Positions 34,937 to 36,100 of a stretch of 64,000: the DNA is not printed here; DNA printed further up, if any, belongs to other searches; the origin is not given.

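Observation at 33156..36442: Operon of a 452-aa unknown protein followed by five tandem paralogous small 3-TM proteins: candidate toxin/immunity or exclusion cassette array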

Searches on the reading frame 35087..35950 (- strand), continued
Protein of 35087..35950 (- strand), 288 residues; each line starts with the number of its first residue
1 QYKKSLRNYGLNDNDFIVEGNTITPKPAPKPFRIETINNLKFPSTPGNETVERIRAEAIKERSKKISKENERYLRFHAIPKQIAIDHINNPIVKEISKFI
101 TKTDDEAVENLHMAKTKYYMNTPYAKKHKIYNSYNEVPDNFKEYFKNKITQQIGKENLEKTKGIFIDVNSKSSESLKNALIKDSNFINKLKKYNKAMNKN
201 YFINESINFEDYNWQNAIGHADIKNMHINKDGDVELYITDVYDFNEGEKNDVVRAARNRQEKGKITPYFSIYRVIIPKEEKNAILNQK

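Call 63: find_encoding_contigs(protein=P0001, flank=6000, max_places=4)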
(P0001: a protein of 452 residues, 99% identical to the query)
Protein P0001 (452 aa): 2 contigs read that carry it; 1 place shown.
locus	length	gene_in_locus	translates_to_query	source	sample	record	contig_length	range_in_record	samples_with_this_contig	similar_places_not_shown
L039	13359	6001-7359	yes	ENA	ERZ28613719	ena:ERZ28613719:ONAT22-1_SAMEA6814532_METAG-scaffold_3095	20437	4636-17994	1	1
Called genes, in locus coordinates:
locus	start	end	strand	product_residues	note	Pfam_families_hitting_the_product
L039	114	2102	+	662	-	PF11741:AMIN (faint), PF01520:Amidase_3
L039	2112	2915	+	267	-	PF01177:Asp_Glu_race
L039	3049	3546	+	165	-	-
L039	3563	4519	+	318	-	PF00890:FAD_binding_2 (faint), PF01134:GIDA (faint), PF01946:Thi4 (faint), PF03486:HI0933_like (faint), PF07992:Pyr_redox_2, PF12831:FAD_oxidored (faint), PF13738:Pyr_redox_3, PF00070:Pyr_redox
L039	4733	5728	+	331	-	PF01075:Glyco_transf_9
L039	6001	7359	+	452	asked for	-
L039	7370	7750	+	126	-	-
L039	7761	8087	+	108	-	-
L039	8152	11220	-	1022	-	PF00580:UvrD-helicase, PF13086:AAA_11 (weak), PF13245:AAA_19, PF13361:UvrD_C, PF12705:PDDEXK_1, PF01930:Cas_Cas4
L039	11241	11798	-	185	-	PF12464:Mac, PF00132:Hexapep, PF14602:Hexapep_2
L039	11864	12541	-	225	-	PF04237:YjbR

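Call 64: find_encoding_contigs(protein=P0003, flank=6000, max_places=4)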
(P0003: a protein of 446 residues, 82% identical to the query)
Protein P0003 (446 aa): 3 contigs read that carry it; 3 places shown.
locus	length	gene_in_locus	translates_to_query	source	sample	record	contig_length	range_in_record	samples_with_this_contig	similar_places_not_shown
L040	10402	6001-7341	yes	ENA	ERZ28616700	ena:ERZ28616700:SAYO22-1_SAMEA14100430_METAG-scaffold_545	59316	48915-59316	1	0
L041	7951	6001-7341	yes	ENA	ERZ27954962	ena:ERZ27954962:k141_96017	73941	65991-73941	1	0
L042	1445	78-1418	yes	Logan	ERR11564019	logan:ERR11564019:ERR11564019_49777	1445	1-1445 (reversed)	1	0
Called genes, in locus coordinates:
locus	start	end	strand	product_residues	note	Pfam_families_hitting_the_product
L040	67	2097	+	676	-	PF11741:AMIN (faint), PF01520:Amidase_3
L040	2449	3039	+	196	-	PF01177:Asp_Glu_race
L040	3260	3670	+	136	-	-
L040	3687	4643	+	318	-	PF00890:FAD_binding_2 (faint), PF01134:GIDA (faint), PF01946:Thi4 (faint), PF03486:HI0933_like (faint), PF07992:Pyr_redox_2, PF12831:FAD_oxidored (faint), PF13738:Pyr_redox_3, PF00070:Pyr_redox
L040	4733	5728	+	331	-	PF01075:Glyco_transf_9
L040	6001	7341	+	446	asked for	-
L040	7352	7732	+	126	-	-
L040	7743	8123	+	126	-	-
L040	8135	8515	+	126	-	-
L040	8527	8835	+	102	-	-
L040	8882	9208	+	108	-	-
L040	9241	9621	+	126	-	-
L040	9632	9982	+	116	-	-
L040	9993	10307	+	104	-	-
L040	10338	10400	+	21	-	?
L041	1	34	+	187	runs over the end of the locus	PF23564:EF-hand_FSTL1 (faint), PF13499:EF-hand_7, PF00036:EF-hand_1 (faint), PF13202:EF-hand_5 (faint), PF13405:EF-hand_6 (faint)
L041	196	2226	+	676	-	PF11741:AMIN (faint), PF01520:Amidase_3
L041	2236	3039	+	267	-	PF01177:Asp_Glu_race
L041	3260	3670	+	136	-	-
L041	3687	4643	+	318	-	PF00890:FAD_binding_2 (faint), PF01134:GIDA (faint), PF01946:Thi4 (faint), PF03486:HI0933_like (faint), PF07992:Pyr_redox_2, PF12831:FAD_oxidored (faint), PF13738:Pyr_redox_3, PF00070:Pyr_redox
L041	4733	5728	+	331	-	PF01075:Glyco_transf_9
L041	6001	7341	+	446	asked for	-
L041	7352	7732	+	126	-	-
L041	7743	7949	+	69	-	?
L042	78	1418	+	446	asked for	-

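Call 69: search_protein_families(library=pfam, alignment_id=A5, max_evalue=10)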
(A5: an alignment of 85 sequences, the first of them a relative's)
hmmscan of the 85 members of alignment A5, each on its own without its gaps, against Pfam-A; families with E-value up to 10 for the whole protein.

A. member 1, P0115 (343 aa): 2 families
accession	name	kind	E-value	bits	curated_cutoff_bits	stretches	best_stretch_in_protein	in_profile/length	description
PF16467.10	DUF5048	-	0.032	14.8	32.3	1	291-333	16-58/103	Domain of unknown function (DUF5048)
PF21144.2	Aquarius_N_3rd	-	1.1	10.5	27.9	1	39-97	26-82/96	Intron-binding protein aquarius insert domain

B. families by the number of members that match (of 85 scanned): 172 families (the first 25 are shown)
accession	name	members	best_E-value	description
PF04233.19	Phage_Mu_F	7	5.2e-05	Phage Mu protein F like protein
PF25310.1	VG15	3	7.7e-05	VG15 protein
PF05046.19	Img2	2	0.024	Mitochondrial large subunit ribosomal protein (Img2)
PF16113.10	ECH_2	2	0.029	Enoyl-CoA hydratase/isomerase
PF21865.2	TLN1-like_RS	2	0.033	Talin 1-like, rod segment domain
PF12917.13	YfbR-like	2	0.12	5'-deoxynucleotidase YfbR-like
PF18805.7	LRR_10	2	0.28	Leucine-rich repeat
PF17358.7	DUF5384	2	0.31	Family of unknown function (DUF5384)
PF21097.3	SR_plectin_7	2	0.48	Spectrin repeat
PF11932.13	DUF3450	2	0.97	Protein of unknown function (DUF3450)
PF06103.16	DUF948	2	2.4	Bacterial protein of unknown function (DUF948)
PF06295.17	ZapG-like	1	0.00042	Z-ring associated protein G-like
PF24711.1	YxiG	1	0.00058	YxiG-like protein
PF23152.1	GDH_2nd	1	0.0021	NAD-specific glutamate dehydrogenase, second domain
PF04782.17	DUF632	1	0.003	Protein of unknown function (DUF632)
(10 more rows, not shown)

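Call 70: search_protein_families(library=pfam, proteins=[P0146, P0147, P0153, P0155, P0162, P0173, P0175, P0177, P0187, P0190], max_evalue=0.1)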
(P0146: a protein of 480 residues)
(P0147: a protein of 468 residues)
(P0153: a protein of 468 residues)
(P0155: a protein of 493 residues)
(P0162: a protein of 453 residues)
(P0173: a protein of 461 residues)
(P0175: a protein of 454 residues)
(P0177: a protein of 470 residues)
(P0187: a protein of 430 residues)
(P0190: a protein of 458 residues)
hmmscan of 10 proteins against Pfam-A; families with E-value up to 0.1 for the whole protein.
P0146 (480 aa): 1 family
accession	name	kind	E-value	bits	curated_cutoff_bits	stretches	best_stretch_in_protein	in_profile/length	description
PF06135.17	IreB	-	0.087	13.5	25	0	192-220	7-35/78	IreB regulatory phosphoprotein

P0147 (468 aa): 0 families

P0153 (468 aa): 3 families
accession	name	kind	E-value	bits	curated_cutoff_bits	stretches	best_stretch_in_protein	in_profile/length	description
PF18159.6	S_4TM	-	0.01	15.7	26.9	1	120-196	54-135/291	SMODS-associating 4TM effector domain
PF10742.14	DUF2555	-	0.023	15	25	0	208-233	8-33/55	Protein of unknown function (DUF2555)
PF16113.10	ECH_2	-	0.029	14.3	27.2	1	149-264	159-273/335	Enoyl-CoA hydratase/isomerase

P0155 (493 aa): 2 families
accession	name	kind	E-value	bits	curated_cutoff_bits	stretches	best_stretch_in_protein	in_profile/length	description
PF20663.3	COG4_N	-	0.077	13.5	27.3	0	174-229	47-99/107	Conserved oligomeric Golgi complex subunit 4, N-terminal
PF15835.10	DUF4715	-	0.085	13.4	27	0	132-197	39-102/139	Domain of unknown function (DUF4715)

P0162 (453 aa): 0 families

P0173 (461 aa): 1 family
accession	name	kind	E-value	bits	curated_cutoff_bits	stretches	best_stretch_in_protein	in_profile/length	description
PF01544.23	CorA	-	0.01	15.6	27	1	139-236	123-220/292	CorA-like Mg2+ transporter protein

P0175 (454 aa): 3 families
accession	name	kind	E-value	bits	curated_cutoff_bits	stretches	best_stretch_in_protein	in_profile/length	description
PF04782.17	DUF632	-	0.003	17.3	25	1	121-237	142-263/317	Protein of unknown function (DUF632)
PF07167.19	PhaC_N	-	0.0085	16.2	23.7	1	190-305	16-127/173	Poly-beta-hydroxybutyrate polymerase (PhaC) N-terminus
PF04336.18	ACP_PD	-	0.047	14.2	27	0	129-213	96-178/183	Acyl carrier protein phosphodiesterase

P0177 (470 aa): 0 families

P0187 (430 aa): 0 families

P0190 (458 aa): 1 family
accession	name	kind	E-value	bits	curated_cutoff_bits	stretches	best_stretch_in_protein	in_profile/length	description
PF18692.7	DUF5640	-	0.03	14.6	28.5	0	46-87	13-54/85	Family of unknown function (DUF5640)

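Call 73: search_protein_families(library=pfam, proteins=[P0102, P0104, P0124, P0130, P0148, P0150, P0163, P0166, P0167, P0179], max_evalue=0.1)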
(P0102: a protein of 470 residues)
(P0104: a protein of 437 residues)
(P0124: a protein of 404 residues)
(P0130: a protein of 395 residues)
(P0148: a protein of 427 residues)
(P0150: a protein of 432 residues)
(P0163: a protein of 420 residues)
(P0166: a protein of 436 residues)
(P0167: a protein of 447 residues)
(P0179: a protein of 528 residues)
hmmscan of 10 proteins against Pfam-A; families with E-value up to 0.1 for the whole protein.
P0102 (470 aa): 2 families
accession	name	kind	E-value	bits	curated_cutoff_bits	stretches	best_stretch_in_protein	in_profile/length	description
PF11976.14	Rad60-SLD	-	0.026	14.8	23.8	1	354-400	16-64/72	Ubiquitin-2 like Rad60 SUMO-like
PF15260.11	FAM219A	-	0.034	14.8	27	1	122-167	11-57/124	Protein family FAM219A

P0104 (437 aa): 2 families
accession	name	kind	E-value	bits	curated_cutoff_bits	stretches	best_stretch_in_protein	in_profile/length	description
PF23152.1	GDH_2nd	-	0.0021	18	27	1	161-239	75-152/225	NAD-specific glutamate dehydrogenase, second domain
PF01220.24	DHquinase_II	-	0.099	12.8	23.3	0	188-276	21-107/138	Dehydroquinase class II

P0124 (404 aa): 0 families

P0130 (395 aa): 0 families

P0148 (427 aa): 0 families

P0150 (432 aa): 2 families
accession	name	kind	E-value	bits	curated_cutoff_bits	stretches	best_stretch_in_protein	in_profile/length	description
PF15914.10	FAM193_C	-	0.06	13.6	27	0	167-206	12-52/58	FAM193 family C-terminal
PF07870.16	DUF1657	-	0.081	13.3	27.7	0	123-148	12-37/49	Protein of unknown function (DUF1657)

P0163 (420 aa): 1 family
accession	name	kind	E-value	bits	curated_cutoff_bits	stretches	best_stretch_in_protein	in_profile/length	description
PF16967.11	TcfC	-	0.099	12.7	29.4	0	108-131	34-57/68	E-set like domain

P0166 (436 aa): 0 families

P0167 (447 aa): 2 families
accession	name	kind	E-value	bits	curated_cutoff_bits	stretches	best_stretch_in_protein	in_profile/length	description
PF07097.16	DUF1359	-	0.046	14.4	25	0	221-252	21-52/104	Protein of unknown function (DUF1359)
PF22797.1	SlpA_D2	-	0.094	13.7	24.5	0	276-319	30-72/102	SlpA domain II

P0179 (528 aa): 0 families

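Call 83: search_protein_families(library=pfam, proteins=[L038:340-1182:+, L035:3125-3946:+, L029:2984-3496:+, L030:6400-7416:+, L037:2297-2773:+, L029:5125-5661:+, L037:1108-2145:+, L037:3022-4674:+, L031:5814-7193:+, L029:5573-5995:+], max_evalue=0.01)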
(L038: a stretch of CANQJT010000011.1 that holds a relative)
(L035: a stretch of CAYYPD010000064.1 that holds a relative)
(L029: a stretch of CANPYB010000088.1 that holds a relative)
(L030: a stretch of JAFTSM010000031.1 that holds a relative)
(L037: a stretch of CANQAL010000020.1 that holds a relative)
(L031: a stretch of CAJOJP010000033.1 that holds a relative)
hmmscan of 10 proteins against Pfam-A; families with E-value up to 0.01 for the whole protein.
L038:340-1182:+ (280 aa): 1 family
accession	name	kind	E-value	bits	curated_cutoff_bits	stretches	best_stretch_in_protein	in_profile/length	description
PF00959.24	Phage_lysozyme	-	4.1e-28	98.7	22.3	1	138-270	4-125/125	Phage lysozyme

L035:3125-3946:+ (273 aa): 1 family
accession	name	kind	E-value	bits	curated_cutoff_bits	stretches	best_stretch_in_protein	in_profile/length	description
PF00959.24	Phage_lysozyme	-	1.4e-28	100.1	22.3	1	131-263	3-125/125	Phage lysozyme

L029:2984-3496:+ (170 aa): 1 family
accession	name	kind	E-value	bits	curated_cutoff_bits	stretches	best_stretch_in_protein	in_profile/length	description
PF00959.24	Phage_lysozyme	-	2.3e-36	125.3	22.3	1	28-160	3-125/125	Phage lysozyme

L030:6400-7416:+ (338 aa): 1 family
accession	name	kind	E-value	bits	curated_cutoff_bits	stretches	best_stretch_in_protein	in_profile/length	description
PF05838.17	Glyco_hydro_108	-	2.9e-21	76.2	21.2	1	192-277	2-85/85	Glycosyl hydrolase 108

L037:2297-2773:+ (158 aa): 2 families
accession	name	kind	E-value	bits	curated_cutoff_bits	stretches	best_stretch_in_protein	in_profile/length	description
PF05838.17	Glyco_hydro_108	-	2e-26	92.8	21.2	1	17-101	3-85/85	Glycosyl hydrolase 108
PF09374.15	PG_binding_3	-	0.0094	16.6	24.6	0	123-148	50-75/76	Predicted Peptidoglycan domain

L029:5125-5661:+ (178 aa): 1 family
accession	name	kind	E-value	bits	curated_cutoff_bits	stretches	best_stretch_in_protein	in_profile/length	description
PF05838.17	Glyco_hydro_108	-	8.6e-05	23.4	21.2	1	147-170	2-25/85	Glycosyl hydrolase 108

L037:1108-2145:+ (345 aa): 0 families

L037:3022-4674:+ (550 aa): 1 family
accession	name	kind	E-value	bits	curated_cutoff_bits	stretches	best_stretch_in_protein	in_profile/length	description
PF12236.14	Head-tail_con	-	1.2e-116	390.5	27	1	12-495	5-487/489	Bacteriophage head to tail connecting protein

L031:5814-7193:+ (459 aa): 4 families
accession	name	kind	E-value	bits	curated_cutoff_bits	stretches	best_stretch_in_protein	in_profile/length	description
PF04466.19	Terminase_3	-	5.2e-25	88.6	23.2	1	48-234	3-200/201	Phage terminase large subunit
PF03237.21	Terminase_6N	-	1.8e-07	31.5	22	1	52-158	2-112/215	Terminase large subunit, T4likevirus-type, N-terminal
PF17289.8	Terminase_6C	-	5.6e-06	26.8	22.6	1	270-432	2-152/155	Terminase RNaseH-like domain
PF05127.21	NAT10_TcmA_helicase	-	4.2e-05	23.9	22.7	1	52-165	2-112/176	RNA cytidine acetyltransferase NAT10/TcmA, helicase domain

L029:5573-5995:+ (140 aa): 1 family
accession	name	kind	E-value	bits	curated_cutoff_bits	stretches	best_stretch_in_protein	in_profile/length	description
PF05838.17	Glyco_hydro_108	-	6e-11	43.2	21.2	1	19-84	22-85/85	Glycosyl hydrolase 108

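Call 85: find_encoding_contigs(protein=P0025, flank=10000, max_places=2)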
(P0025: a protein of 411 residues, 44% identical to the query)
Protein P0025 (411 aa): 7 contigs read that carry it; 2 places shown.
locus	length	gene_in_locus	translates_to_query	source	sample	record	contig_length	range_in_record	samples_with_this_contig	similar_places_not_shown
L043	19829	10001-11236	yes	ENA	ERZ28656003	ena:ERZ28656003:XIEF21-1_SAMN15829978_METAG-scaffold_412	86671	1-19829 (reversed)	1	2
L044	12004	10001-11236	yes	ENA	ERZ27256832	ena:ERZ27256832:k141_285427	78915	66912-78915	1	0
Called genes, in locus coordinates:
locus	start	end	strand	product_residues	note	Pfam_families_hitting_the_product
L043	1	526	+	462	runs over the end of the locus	PF05157:MshEN, PF00437:T2SSE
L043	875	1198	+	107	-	PF00338:Ribosomal_S10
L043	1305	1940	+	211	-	PF00297:Ribosomal_L3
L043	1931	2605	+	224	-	PF00573:Ribosomal_L4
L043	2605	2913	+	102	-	PF00276:Ribosomal_L23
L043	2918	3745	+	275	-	PF00181:Ribosomal_L2_N, PF03947:Ribosomal_L2_C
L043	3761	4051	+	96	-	PF00203:Ribosomal_S19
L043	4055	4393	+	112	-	PF00237:Ribosomal_L22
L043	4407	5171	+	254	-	PF07650:KH_2, PF05316:VAR1 (faint), PF00189:Ribosomal_S3_C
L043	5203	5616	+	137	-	PF00252:Ribosomal_L16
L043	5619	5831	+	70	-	PF00831:Ribosomal_L29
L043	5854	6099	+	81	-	PF00366:Ribosomal_S17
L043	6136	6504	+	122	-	PF00238:Ribosomal_L14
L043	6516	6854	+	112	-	PF22682:Ribosomal_uL24m-like (weak), PF17136:ribosomal_L24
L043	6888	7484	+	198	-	PF00281:Ribosomal_L5, PF00673:Ribosomal_L5_C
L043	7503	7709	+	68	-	PF00253:Ribosomal_S14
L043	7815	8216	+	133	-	PF00410:Ribosomal_S8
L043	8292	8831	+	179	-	PF00347:Ribosomal_L6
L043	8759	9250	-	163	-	-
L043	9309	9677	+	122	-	PF00861:Ribosomal_L18p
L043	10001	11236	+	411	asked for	-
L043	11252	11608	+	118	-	-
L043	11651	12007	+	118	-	-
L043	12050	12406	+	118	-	-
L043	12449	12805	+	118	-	-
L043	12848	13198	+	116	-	-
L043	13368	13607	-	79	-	-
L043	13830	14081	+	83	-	-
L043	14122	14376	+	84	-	PF05154:TM2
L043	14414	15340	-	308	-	PF04055:Radical_SAM, PF16199:Radical_SAM_C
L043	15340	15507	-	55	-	-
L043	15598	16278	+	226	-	-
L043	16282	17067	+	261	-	-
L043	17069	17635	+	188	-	-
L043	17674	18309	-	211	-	PF04301:BioG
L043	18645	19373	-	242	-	-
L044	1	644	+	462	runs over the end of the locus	PF05157:MshEN, PF00437:T2SSE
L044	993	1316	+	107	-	PF00338:Ribosomal_S10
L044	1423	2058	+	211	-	PF00297:Ribosomal_L3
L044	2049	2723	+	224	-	PF00573:Ribosomal_L4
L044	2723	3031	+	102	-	PF00276:Ribosomal_L23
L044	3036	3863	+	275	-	PF00181:Ribosomal_L2_N, PF03947:Ribosomal_L2_C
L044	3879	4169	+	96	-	PF00203:Ribosomal_S19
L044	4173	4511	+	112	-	PF00237:Ribosomal_L22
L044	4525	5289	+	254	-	PF07650:KH_2, PF05316:VAR1 (faint), PF00189:Ribosomal_S3_C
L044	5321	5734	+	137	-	PF00252:Ribosomal_L16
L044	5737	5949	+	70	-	PF00831:Ribosomal_L29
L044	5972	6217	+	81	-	PF00366:Ribosomal_S17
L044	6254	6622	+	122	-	PF00238:Ribosomal_L14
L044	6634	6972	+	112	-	PF22682:Ribosomal_uL24m-like (weak), PF17136:ribosomal_L24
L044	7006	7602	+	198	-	PF00281:Ribosomal_L5, PF00673:Ribosomal_L5_C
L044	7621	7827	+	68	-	PF00253:Ribosomal_S14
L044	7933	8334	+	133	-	PF00410:Ribosomal_S8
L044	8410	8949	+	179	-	PF00347:Ribosomal_L6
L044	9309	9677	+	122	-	PF00861:Ribosomal_L18p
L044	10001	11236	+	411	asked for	-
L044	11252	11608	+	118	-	-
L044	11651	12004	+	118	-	?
